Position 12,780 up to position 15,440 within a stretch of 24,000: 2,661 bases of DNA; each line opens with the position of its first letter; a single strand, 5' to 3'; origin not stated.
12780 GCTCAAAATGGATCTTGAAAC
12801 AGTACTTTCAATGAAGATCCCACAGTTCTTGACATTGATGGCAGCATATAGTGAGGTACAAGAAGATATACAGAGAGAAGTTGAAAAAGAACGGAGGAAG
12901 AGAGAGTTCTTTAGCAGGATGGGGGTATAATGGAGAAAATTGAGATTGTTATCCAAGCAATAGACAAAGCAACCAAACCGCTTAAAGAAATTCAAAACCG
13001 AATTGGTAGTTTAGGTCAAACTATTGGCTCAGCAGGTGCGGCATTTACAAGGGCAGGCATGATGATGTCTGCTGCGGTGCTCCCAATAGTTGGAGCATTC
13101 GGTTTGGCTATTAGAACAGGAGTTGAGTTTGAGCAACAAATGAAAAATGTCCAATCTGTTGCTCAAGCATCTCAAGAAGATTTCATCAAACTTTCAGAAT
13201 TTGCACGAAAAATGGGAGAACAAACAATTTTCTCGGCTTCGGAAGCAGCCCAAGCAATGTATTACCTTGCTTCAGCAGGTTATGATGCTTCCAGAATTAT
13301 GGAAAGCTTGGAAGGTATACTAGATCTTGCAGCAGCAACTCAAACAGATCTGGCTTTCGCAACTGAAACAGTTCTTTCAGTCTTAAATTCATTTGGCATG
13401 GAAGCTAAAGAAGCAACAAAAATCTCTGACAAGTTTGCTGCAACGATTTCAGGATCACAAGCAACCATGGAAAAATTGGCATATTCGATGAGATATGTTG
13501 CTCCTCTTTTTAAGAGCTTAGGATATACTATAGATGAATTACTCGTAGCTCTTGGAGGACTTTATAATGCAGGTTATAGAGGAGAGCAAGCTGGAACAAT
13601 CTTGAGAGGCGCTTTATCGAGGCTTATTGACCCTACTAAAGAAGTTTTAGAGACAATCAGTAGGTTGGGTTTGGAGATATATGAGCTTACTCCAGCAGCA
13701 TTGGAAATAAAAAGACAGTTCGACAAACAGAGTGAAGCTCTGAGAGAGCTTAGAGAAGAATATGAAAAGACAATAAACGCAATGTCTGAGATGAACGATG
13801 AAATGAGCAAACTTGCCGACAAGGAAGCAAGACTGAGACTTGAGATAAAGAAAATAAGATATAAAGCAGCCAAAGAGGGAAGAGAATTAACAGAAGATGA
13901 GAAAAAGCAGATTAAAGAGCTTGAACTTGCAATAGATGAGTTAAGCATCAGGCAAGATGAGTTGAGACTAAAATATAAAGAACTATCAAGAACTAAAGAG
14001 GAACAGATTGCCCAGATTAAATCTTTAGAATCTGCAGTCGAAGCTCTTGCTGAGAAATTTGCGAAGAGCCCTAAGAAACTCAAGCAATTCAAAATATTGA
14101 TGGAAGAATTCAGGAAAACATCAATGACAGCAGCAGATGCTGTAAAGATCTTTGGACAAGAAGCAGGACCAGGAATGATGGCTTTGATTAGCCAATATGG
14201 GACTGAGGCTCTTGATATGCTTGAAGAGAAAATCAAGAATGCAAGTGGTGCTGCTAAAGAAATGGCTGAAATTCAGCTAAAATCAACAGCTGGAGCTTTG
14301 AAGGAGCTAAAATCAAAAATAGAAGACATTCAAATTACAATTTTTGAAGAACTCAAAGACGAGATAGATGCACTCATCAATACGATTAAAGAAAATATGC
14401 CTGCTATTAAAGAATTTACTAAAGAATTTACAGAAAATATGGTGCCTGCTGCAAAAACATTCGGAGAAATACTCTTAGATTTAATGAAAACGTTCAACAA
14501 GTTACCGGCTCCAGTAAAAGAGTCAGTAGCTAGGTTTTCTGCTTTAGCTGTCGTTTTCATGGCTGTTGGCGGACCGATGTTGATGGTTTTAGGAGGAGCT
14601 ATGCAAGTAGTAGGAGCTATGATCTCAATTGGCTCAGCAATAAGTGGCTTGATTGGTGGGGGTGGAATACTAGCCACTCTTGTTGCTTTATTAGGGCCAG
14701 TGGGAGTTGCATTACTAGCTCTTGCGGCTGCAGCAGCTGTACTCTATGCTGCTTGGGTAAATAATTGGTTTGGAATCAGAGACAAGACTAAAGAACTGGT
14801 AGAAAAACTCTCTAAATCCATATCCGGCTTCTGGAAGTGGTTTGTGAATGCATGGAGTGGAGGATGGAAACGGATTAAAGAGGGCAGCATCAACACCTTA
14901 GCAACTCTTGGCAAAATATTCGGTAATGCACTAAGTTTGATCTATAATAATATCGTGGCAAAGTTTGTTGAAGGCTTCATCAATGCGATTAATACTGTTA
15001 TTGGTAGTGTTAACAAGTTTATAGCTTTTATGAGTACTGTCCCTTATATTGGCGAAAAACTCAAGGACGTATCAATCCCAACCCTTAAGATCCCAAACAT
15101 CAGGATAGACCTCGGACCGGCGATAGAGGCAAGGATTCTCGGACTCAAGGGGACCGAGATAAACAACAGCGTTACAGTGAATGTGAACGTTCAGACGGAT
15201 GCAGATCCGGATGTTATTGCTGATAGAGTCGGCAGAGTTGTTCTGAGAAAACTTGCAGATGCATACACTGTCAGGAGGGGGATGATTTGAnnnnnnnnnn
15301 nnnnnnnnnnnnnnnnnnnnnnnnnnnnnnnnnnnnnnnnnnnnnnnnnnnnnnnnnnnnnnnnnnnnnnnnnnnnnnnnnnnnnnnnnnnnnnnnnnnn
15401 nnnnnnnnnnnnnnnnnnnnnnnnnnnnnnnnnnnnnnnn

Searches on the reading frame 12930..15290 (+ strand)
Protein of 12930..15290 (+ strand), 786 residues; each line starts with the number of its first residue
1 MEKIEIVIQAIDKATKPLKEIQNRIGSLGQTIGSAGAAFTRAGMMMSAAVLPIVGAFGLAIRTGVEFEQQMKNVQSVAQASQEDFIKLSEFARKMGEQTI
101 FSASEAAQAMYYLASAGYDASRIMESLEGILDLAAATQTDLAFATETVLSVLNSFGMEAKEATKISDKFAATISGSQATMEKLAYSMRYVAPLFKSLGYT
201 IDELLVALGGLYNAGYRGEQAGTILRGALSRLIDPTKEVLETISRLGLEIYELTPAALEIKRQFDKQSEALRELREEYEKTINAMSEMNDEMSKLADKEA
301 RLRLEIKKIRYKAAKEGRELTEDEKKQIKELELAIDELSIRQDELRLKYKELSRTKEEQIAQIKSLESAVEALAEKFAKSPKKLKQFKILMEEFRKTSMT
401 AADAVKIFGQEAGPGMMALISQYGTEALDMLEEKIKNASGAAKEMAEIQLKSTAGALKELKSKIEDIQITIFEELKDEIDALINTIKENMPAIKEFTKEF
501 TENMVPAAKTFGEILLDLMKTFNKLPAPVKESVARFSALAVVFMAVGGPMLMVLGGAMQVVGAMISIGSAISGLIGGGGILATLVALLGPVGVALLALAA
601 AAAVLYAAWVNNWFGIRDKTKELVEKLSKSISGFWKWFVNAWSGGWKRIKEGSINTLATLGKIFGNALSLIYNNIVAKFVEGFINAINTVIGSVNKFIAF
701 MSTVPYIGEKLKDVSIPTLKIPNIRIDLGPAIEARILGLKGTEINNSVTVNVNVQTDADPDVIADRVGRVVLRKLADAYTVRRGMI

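Call 10: search_protein_families(library=phrogs, max_evalue=0.01, proteins=[window:12930-15290:+])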
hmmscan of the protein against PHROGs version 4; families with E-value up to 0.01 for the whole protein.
window:12930-15290:+ (786 aa): 39 families (the best 25 are shown)
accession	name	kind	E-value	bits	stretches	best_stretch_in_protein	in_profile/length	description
phrog_1533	-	tail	2.3e-99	334.7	2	4-252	198-441/1688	tail length tape measure protein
phrog_991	-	tail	9e-79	266.6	2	9-299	241-556/1966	tail length tape measure protein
phrog_1272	-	tail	1.2e-78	266.3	3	12-252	213-451/1606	tail length tape measure protein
phrog_4704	-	tail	8.1e-72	243.8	2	10-252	171-407/625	tail length tape measure protein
phrog_28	-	tail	3.9e-60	205.6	1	3-728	111-720/1228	tail length tape measure protein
phrog_9696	-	tail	2.4e-59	202.2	1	15-287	29-305/1415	tail length tape measure protein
phrog_5218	-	unknown function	3.1e-55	189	1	9-622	173-673/1599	-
phrog_19074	-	unknown function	3.3e-55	188.6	2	41-276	132-367/1384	-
phrog_167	-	tail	3.5e-47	161.9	1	11-613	237-721/1555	tail length tape measure protein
phrog_1293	-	tail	5.3e-45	154.7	2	10-260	127-392/1424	tail length tape measure protein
phrog_16692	-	unknown function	6.9e-40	138.3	1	43-525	154-533/1107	-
phrog_5493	-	tail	1.1e-39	137.5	1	9-252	18-258/1102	tail length tape measure protein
phrog_58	-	tail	3.9e-39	135.9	1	18-705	291-701/1544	tail length tape measure protein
phrog_28420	-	tail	1.5e-32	113.7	2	54-271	48-265/906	tail length tape measure protein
phrog_38390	-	tail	4.6e-31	108.7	1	35-250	29-246/1029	tail length tape measure protein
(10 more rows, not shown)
